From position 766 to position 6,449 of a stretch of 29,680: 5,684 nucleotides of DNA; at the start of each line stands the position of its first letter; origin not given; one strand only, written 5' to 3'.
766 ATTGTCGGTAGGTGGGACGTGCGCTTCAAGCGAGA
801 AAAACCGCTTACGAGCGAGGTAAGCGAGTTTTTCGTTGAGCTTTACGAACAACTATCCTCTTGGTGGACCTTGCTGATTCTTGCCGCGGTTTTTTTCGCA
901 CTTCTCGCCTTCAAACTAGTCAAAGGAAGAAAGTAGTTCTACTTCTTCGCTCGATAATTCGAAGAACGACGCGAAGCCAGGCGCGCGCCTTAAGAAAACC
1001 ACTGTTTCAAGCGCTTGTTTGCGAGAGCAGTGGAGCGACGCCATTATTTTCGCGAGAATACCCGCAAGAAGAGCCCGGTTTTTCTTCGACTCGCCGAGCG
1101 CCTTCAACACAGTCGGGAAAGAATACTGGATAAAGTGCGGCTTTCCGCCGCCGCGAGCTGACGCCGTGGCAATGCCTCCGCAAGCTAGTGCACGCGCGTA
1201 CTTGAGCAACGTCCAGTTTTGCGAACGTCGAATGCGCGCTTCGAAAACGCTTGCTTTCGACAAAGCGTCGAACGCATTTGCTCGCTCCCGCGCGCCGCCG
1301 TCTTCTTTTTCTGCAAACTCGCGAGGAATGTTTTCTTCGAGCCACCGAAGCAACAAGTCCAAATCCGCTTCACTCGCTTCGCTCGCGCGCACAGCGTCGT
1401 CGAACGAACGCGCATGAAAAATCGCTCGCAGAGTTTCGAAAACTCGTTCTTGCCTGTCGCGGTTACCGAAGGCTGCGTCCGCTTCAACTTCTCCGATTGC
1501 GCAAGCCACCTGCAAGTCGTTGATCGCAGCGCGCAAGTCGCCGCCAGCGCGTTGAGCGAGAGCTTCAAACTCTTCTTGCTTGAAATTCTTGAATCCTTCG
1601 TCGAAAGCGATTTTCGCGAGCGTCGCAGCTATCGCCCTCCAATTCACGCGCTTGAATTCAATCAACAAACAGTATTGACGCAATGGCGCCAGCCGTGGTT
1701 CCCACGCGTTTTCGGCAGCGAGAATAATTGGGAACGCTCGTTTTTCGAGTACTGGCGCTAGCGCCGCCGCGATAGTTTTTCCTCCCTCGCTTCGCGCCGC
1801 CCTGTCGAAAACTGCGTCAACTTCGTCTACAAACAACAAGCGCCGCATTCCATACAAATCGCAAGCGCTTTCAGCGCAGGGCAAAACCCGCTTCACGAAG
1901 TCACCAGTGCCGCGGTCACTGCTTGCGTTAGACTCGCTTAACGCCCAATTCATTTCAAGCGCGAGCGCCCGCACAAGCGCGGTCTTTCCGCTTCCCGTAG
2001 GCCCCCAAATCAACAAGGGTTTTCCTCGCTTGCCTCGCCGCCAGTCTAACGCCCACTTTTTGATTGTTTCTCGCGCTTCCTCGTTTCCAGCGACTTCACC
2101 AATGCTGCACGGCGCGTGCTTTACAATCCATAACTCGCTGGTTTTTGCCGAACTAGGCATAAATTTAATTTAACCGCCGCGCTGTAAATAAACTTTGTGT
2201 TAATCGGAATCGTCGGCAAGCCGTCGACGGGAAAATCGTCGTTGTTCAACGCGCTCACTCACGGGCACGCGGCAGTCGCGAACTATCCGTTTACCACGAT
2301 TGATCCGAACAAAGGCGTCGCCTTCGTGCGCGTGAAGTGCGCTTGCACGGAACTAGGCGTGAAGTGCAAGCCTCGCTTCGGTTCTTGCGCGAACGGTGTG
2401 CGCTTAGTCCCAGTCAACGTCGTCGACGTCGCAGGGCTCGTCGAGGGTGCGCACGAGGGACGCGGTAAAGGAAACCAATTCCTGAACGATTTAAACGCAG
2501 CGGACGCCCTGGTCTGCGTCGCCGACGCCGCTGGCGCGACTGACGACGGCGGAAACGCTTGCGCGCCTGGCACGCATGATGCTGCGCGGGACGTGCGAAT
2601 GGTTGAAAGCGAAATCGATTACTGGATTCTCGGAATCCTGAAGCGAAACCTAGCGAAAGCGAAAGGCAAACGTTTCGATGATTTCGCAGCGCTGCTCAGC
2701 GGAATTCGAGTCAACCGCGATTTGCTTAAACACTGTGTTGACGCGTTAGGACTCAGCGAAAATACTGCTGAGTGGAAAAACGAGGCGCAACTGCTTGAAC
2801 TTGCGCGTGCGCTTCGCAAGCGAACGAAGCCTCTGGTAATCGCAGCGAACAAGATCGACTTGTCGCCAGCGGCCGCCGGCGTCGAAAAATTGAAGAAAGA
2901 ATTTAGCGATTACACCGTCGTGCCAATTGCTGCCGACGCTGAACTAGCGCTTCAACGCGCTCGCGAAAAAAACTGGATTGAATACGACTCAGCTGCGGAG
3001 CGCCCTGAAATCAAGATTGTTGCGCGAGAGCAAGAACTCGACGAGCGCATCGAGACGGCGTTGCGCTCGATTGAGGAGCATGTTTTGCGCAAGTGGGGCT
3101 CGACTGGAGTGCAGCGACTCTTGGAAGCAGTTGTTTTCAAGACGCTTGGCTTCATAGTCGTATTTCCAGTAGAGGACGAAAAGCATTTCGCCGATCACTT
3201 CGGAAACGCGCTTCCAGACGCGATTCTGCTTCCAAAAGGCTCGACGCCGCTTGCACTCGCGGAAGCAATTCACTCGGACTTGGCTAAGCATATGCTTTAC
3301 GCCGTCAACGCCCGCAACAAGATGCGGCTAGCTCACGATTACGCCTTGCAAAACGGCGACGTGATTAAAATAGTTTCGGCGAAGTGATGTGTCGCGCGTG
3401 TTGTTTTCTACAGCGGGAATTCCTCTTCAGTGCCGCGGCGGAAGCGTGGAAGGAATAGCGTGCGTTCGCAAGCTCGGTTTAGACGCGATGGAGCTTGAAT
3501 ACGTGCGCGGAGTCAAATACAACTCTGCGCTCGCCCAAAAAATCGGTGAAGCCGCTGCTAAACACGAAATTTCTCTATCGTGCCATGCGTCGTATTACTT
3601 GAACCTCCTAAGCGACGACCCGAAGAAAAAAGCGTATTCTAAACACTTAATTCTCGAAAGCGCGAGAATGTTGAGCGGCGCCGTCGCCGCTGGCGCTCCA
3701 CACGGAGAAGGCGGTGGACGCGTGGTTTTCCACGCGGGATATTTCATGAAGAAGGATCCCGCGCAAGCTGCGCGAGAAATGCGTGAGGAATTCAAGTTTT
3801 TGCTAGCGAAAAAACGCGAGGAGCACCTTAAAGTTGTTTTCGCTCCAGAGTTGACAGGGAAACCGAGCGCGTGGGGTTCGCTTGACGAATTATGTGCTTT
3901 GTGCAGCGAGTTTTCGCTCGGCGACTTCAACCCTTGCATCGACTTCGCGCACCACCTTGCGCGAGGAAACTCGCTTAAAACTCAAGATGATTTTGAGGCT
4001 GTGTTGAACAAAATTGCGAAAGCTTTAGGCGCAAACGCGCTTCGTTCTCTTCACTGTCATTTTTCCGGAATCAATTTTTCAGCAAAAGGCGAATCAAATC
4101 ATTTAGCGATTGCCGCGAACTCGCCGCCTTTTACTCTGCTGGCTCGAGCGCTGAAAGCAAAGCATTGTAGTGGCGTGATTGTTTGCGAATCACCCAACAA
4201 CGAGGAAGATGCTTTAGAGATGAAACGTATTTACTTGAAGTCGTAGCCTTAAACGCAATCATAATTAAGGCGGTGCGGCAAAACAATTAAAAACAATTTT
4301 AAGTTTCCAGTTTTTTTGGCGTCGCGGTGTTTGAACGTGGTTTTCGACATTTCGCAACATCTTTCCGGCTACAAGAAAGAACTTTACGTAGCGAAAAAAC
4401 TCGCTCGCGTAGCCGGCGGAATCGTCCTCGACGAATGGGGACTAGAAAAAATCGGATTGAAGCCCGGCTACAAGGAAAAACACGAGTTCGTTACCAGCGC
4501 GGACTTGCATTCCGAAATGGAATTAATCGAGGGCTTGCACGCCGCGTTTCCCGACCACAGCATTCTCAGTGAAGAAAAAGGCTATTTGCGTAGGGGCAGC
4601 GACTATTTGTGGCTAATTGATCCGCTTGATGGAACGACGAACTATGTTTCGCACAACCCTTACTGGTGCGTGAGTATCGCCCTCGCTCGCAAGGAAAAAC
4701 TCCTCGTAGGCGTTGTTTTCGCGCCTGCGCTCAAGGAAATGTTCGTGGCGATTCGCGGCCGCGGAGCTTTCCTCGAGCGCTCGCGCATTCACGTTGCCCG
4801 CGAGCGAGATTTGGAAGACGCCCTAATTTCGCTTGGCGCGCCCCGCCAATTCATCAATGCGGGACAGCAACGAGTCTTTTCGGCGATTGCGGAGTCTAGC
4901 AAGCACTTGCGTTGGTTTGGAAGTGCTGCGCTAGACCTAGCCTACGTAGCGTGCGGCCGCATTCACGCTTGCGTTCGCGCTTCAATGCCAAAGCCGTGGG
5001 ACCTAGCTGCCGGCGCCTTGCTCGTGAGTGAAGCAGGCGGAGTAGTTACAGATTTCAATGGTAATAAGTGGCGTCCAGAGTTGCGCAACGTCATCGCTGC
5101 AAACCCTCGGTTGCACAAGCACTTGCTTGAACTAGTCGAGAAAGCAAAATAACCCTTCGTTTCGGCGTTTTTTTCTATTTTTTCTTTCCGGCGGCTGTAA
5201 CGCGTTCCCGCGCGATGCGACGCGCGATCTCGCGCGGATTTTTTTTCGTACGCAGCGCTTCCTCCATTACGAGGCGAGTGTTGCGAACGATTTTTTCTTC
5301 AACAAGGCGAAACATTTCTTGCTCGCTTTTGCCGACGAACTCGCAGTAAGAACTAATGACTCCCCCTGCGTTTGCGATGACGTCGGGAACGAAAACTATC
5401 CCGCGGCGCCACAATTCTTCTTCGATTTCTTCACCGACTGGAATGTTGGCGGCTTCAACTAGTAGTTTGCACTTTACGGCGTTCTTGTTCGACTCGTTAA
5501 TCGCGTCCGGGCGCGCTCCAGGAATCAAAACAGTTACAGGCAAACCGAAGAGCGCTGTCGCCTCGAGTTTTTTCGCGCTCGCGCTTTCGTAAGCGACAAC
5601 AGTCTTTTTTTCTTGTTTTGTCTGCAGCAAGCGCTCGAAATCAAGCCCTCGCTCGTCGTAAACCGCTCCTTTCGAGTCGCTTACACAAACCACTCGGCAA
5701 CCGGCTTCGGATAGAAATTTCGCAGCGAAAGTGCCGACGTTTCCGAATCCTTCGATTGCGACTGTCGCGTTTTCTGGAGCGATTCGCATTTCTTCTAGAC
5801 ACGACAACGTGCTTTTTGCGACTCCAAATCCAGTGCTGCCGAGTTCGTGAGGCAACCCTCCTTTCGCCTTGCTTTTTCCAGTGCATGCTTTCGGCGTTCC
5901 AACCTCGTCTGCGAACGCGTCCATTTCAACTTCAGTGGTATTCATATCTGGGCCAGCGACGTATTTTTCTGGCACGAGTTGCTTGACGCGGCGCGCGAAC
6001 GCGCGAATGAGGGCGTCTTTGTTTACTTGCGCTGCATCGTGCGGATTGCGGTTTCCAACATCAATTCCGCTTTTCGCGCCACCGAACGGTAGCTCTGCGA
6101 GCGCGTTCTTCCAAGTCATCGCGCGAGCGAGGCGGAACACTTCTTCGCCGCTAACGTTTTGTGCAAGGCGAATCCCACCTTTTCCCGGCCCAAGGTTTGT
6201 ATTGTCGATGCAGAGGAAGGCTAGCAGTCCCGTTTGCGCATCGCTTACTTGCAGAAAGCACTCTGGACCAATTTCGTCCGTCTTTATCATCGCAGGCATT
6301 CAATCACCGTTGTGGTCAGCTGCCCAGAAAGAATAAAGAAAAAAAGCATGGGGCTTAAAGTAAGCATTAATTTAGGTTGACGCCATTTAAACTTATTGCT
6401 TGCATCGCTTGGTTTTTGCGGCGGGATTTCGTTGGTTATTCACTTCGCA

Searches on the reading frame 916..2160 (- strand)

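Call 9: search_protein_families(library=pfam, proteins=[window:916-2160:-], max_evalue=0.001)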
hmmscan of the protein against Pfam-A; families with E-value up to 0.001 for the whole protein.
window:916-2160:- (414 aa): 8 families
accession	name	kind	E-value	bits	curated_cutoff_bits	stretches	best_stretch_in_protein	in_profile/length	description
PF00004.35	AAA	-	1.1e-11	45.8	21.2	1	49-156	1-115/131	ATPase family associated with various cellular activities (AAA)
PF13191.12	AAA_16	-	5.9e-05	24.1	32.6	0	37-71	15-49/167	AAA ATPase domain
PF05673.19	DUF815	-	8.7e-05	22.2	23.8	1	14-71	21-78/249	Protein of unknown function (DUF815)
PF08519.17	RFC1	-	0.00024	21.7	23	1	300-383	1-80/158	Replication factor RFC1 C terminal domain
PF21960.2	RCF1-5-like_lid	-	0.00025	21.4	27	1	180-220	2-42/43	RCF1/5-like, AAA+ ATPase lid domain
PF13401.12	AAA_22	-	0.00027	21.7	27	0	46-69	5-28/130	AAA domain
PF03215.21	Rad17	-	0.00037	20.9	23.8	0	7-76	5-75/186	Rad17 P-loop domain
PF25199.1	nSTAND_NTPase5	-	0.00041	20.6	34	1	42-123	37-114/145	Novel STAND NTPase 5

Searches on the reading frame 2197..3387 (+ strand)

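Call 9: search_protein_families(library=pfam, proteins=[window:2197-3387:+], max_evalue=0.001)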
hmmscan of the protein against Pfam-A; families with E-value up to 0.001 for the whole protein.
window:2197-3387:+ (396 aa): 5 families
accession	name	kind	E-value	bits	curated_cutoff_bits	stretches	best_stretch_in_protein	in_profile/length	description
PF08438.16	YGR210-like_G4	-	2.1e-28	99.3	24.7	1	216-327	1-108/108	Obg-like GTPase YGR210-like, G4 motif-containing domain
PF01926.29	MMR_HSR1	-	2.8e-20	73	21.9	1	3-112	2-85/113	50S ribosome-binding GTPase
PF02824.27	TGS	-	2.2e-12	47.3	22.2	1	339-393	5-59/60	TGS domain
PF02421.24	FeoB_N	-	3.8e-09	36.7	27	1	3-41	3-41/156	Ferrous iron transport protein B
PF00009.33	GTP_EFTU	-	0.00039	20.5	26.5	0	196-312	107-182/188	Elongation factor Tu GTP binding domain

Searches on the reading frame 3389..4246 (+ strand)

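Call 9: search_protein_families(library=pfam, proteins=[window:3389-4246:+], max_evalue=0.001)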
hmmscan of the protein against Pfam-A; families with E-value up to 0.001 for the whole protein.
window:3389-4246:+ (285 aa): 1 family
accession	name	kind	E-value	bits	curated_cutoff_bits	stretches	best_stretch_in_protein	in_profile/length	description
PF01261.30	AP_endonuc_2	-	8.5e-22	78.5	31.1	1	26-277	4-241/249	Xylose isomerase-like TIM barrel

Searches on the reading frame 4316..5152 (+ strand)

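Call 9: search_protein_families(library=pfam, proteins=[window:4316-5152:+], max_evalue=0.001)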
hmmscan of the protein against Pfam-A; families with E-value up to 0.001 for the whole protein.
window:4316-5152:+ (278 aa): 1 family
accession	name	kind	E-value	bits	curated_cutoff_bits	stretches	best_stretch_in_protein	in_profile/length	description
PF00459.30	Inositol_P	-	2e-61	208.3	27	1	23-276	6-268/271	Inositol monophosphatase family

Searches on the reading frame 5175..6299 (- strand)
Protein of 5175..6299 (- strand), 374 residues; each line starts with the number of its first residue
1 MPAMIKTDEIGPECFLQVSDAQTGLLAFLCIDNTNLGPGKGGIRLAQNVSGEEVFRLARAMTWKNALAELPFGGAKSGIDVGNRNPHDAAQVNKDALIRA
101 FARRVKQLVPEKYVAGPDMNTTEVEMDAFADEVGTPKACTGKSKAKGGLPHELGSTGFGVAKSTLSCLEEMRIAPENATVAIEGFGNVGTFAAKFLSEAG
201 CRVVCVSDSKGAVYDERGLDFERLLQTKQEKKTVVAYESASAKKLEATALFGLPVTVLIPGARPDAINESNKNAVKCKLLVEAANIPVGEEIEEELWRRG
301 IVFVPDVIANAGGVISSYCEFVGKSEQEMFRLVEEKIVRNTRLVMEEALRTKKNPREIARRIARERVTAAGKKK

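Call 9: search_protein_families(library=pfam, proteins=[window:5175-6299:-], max_evalue=0.001)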
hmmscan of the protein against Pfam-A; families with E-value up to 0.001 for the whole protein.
window:5175-6299:- (374 aa): 2 families
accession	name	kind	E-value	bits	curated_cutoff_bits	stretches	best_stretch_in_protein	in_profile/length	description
PF00208.27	ELFV_dehydrog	-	7.7e-53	180.1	23.4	1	147-372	1-238/241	Glutamate/Leucine/Phenylalanine/Valine dehydrogenase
PF02812.23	ELFV_dehydrog_N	-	3e-25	88.9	25.3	1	23-133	15-127/129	Glu/Leu/Phe/Val dehydrogenase, dimerisation domain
